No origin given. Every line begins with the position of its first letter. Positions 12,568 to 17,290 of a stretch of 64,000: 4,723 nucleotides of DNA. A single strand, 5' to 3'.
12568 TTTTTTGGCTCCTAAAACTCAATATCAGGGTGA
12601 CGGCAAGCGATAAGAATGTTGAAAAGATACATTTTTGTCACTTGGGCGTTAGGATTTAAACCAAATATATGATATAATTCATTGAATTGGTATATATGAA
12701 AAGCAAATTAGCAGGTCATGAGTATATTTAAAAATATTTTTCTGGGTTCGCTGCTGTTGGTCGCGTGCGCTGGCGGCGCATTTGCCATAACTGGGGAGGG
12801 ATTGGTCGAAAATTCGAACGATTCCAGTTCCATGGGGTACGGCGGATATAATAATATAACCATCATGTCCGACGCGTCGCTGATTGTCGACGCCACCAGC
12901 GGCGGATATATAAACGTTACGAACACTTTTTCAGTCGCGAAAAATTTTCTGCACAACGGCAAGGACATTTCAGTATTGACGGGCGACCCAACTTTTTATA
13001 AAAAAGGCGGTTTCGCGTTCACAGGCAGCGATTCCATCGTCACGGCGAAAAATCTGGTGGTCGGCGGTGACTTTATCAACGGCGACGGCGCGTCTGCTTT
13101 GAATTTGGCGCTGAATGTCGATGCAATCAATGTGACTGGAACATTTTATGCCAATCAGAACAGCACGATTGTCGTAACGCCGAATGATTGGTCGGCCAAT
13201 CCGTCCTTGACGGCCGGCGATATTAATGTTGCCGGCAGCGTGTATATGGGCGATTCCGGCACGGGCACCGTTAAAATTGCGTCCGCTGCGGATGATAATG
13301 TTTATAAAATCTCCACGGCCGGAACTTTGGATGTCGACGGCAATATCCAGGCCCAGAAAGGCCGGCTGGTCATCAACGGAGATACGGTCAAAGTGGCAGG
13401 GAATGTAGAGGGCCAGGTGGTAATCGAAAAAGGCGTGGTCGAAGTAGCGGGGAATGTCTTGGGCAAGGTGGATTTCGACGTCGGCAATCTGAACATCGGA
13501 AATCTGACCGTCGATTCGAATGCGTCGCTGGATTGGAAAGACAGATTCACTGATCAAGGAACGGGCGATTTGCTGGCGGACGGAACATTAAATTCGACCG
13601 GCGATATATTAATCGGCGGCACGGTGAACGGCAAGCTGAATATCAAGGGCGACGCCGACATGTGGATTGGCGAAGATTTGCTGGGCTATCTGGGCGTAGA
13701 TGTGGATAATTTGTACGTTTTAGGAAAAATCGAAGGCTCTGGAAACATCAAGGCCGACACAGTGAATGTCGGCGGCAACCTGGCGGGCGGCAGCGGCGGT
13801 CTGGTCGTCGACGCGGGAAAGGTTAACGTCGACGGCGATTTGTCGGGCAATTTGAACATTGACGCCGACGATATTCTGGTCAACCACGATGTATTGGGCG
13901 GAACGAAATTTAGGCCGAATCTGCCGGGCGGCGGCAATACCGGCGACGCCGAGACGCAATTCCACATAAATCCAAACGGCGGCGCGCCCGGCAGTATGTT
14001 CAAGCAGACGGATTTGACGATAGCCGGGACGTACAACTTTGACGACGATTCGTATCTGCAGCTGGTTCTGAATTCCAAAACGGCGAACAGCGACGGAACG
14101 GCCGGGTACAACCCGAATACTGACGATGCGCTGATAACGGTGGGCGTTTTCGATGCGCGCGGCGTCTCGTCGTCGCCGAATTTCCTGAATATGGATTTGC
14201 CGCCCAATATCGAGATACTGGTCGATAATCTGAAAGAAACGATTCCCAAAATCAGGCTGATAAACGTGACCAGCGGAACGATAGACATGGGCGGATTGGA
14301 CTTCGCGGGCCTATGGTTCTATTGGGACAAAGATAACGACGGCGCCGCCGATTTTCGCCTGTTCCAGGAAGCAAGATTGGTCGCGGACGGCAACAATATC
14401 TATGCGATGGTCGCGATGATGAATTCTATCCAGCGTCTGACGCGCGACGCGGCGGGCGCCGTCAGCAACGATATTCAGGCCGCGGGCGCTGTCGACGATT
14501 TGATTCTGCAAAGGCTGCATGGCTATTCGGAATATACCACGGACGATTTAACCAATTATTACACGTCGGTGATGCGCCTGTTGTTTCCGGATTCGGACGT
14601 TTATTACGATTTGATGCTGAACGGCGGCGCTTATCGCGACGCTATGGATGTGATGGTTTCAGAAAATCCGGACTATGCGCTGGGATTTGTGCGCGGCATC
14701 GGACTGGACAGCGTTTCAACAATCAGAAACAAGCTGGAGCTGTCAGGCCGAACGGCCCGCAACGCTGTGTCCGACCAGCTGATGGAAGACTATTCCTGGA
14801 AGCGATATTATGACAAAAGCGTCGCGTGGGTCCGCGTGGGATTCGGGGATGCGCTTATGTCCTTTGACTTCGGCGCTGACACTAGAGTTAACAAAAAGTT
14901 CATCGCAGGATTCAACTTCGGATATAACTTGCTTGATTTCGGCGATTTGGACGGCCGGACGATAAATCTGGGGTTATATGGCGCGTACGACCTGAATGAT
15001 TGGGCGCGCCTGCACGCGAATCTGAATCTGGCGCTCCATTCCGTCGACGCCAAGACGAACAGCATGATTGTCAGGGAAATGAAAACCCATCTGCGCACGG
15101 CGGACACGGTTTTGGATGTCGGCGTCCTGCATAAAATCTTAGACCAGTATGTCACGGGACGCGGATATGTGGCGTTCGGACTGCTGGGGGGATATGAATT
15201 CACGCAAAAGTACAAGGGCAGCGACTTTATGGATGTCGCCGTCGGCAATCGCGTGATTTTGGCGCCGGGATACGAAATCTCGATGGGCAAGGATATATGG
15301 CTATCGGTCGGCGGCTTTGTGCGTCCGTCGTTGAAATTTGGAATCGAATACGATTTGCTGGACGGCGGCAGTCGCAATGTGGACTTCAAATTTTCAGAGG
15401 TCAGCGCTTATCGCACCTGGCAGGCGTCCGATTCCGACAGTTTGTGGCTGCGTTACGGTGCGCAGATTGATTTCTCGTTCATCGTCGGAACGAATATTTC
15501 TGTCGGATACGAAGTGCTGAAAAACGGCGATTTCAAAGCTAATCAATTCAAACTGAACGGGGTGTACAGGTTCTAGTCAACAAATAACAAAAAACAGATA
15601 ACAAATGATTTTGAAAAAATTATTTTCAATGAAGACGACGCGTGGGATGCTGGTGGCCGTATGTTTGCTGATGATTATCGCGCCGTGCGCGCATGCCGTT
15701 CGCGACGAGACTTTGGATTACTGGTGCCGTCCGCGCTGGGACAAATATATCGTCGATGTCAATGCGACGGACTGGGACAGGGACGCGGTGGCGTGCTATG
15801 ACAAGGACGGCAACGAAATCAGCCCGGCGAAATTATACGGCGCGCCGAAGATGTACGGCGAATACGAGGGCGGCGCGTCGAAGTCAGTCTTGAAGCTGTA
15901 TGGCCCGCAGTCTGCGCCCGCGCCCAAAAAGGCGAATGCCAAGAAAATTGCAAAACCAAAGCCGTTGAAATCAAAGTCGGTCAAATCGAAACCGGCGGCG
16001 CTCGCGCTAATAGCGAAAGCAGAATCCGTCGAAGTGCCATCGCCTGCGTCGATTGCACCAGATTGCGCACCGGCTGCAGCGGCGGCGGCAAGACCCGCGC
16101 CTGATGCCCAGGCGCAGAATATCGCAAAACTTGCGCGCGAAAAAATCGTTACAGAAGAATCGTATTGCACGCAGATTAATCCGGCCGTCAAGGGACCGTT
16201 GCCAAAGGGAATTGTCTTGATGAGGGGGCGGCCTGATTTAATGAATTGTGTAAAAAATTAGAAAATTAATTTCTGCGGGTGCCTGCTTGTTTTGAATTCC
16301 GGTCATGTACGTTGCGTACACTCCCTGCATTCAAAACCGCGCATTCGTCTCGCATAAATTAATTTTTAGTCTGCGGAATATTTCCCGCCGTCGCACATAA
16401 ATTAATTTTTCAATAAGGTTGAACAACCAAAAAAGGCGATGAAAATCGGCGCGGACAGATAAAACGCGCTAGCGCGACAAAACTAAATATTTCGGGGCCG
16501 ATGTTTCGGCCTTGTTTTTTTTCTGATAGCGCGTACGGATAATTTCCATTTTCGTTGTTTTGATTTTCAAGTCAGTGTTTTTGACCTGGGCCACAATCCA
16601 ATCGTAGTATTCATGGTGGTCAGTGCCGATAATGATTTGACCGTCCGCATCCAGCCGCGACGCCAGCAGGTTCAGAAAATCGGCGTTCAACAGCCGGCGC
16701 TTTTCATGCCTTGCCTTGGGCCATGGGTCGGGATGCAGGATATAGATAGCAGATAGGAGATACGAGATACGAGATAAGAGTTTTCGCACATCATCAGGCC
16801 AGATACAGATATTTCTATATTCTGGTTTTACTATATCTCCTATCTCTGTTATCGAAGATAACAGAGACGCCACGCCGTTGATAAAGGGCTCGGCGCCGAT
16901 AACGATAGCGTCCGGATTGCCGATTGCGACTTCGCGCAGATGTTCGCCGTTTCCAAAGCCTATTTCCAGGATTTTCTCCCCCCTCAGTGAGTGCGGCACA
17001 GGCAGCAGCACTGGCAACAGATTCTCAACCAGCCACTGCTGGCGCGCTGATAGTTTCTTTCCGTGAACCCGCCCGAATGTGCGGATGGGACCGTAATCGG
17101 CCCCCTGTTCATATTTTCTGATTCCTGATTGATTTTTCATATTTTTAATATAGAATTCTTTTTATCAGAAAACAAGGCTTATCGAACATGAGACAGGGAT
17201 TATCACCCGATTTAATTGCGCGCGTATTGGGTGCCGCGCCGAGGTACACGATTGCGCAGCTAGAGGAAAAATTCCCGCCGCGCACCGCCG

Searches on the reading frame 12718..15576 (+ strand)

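Call 16: search_protein_families(library=pfam, proteins=[window:12718-15576:+], max_evalue=0.01)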
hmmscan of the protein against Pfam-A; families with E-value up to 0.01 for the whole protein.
window:12718-15576:+ (952 aa): 1 family
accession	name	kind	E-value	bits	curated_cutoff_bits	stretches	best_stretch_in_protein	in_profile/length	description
PF04519.19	Bactofilin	-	0.0058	17.3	27.9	0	287-350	9-69/98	Polymer-forming cytoskeletal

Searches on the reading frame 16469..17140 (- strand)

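Call 72: search_protein_families(library=pfam, proteins=[window:16469-17140:-], max_evalue=0.001)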
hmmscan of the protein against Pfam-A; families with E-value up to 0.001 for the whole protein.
window:16469-17140:- (223 aa): 1 family
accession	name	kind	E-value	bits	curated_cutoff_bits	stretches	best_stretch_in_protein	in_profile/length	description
PF02390.23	Methyltransf_4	-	2.8e-30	105.5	24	1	57-197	5-142/173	Putative methyltransferase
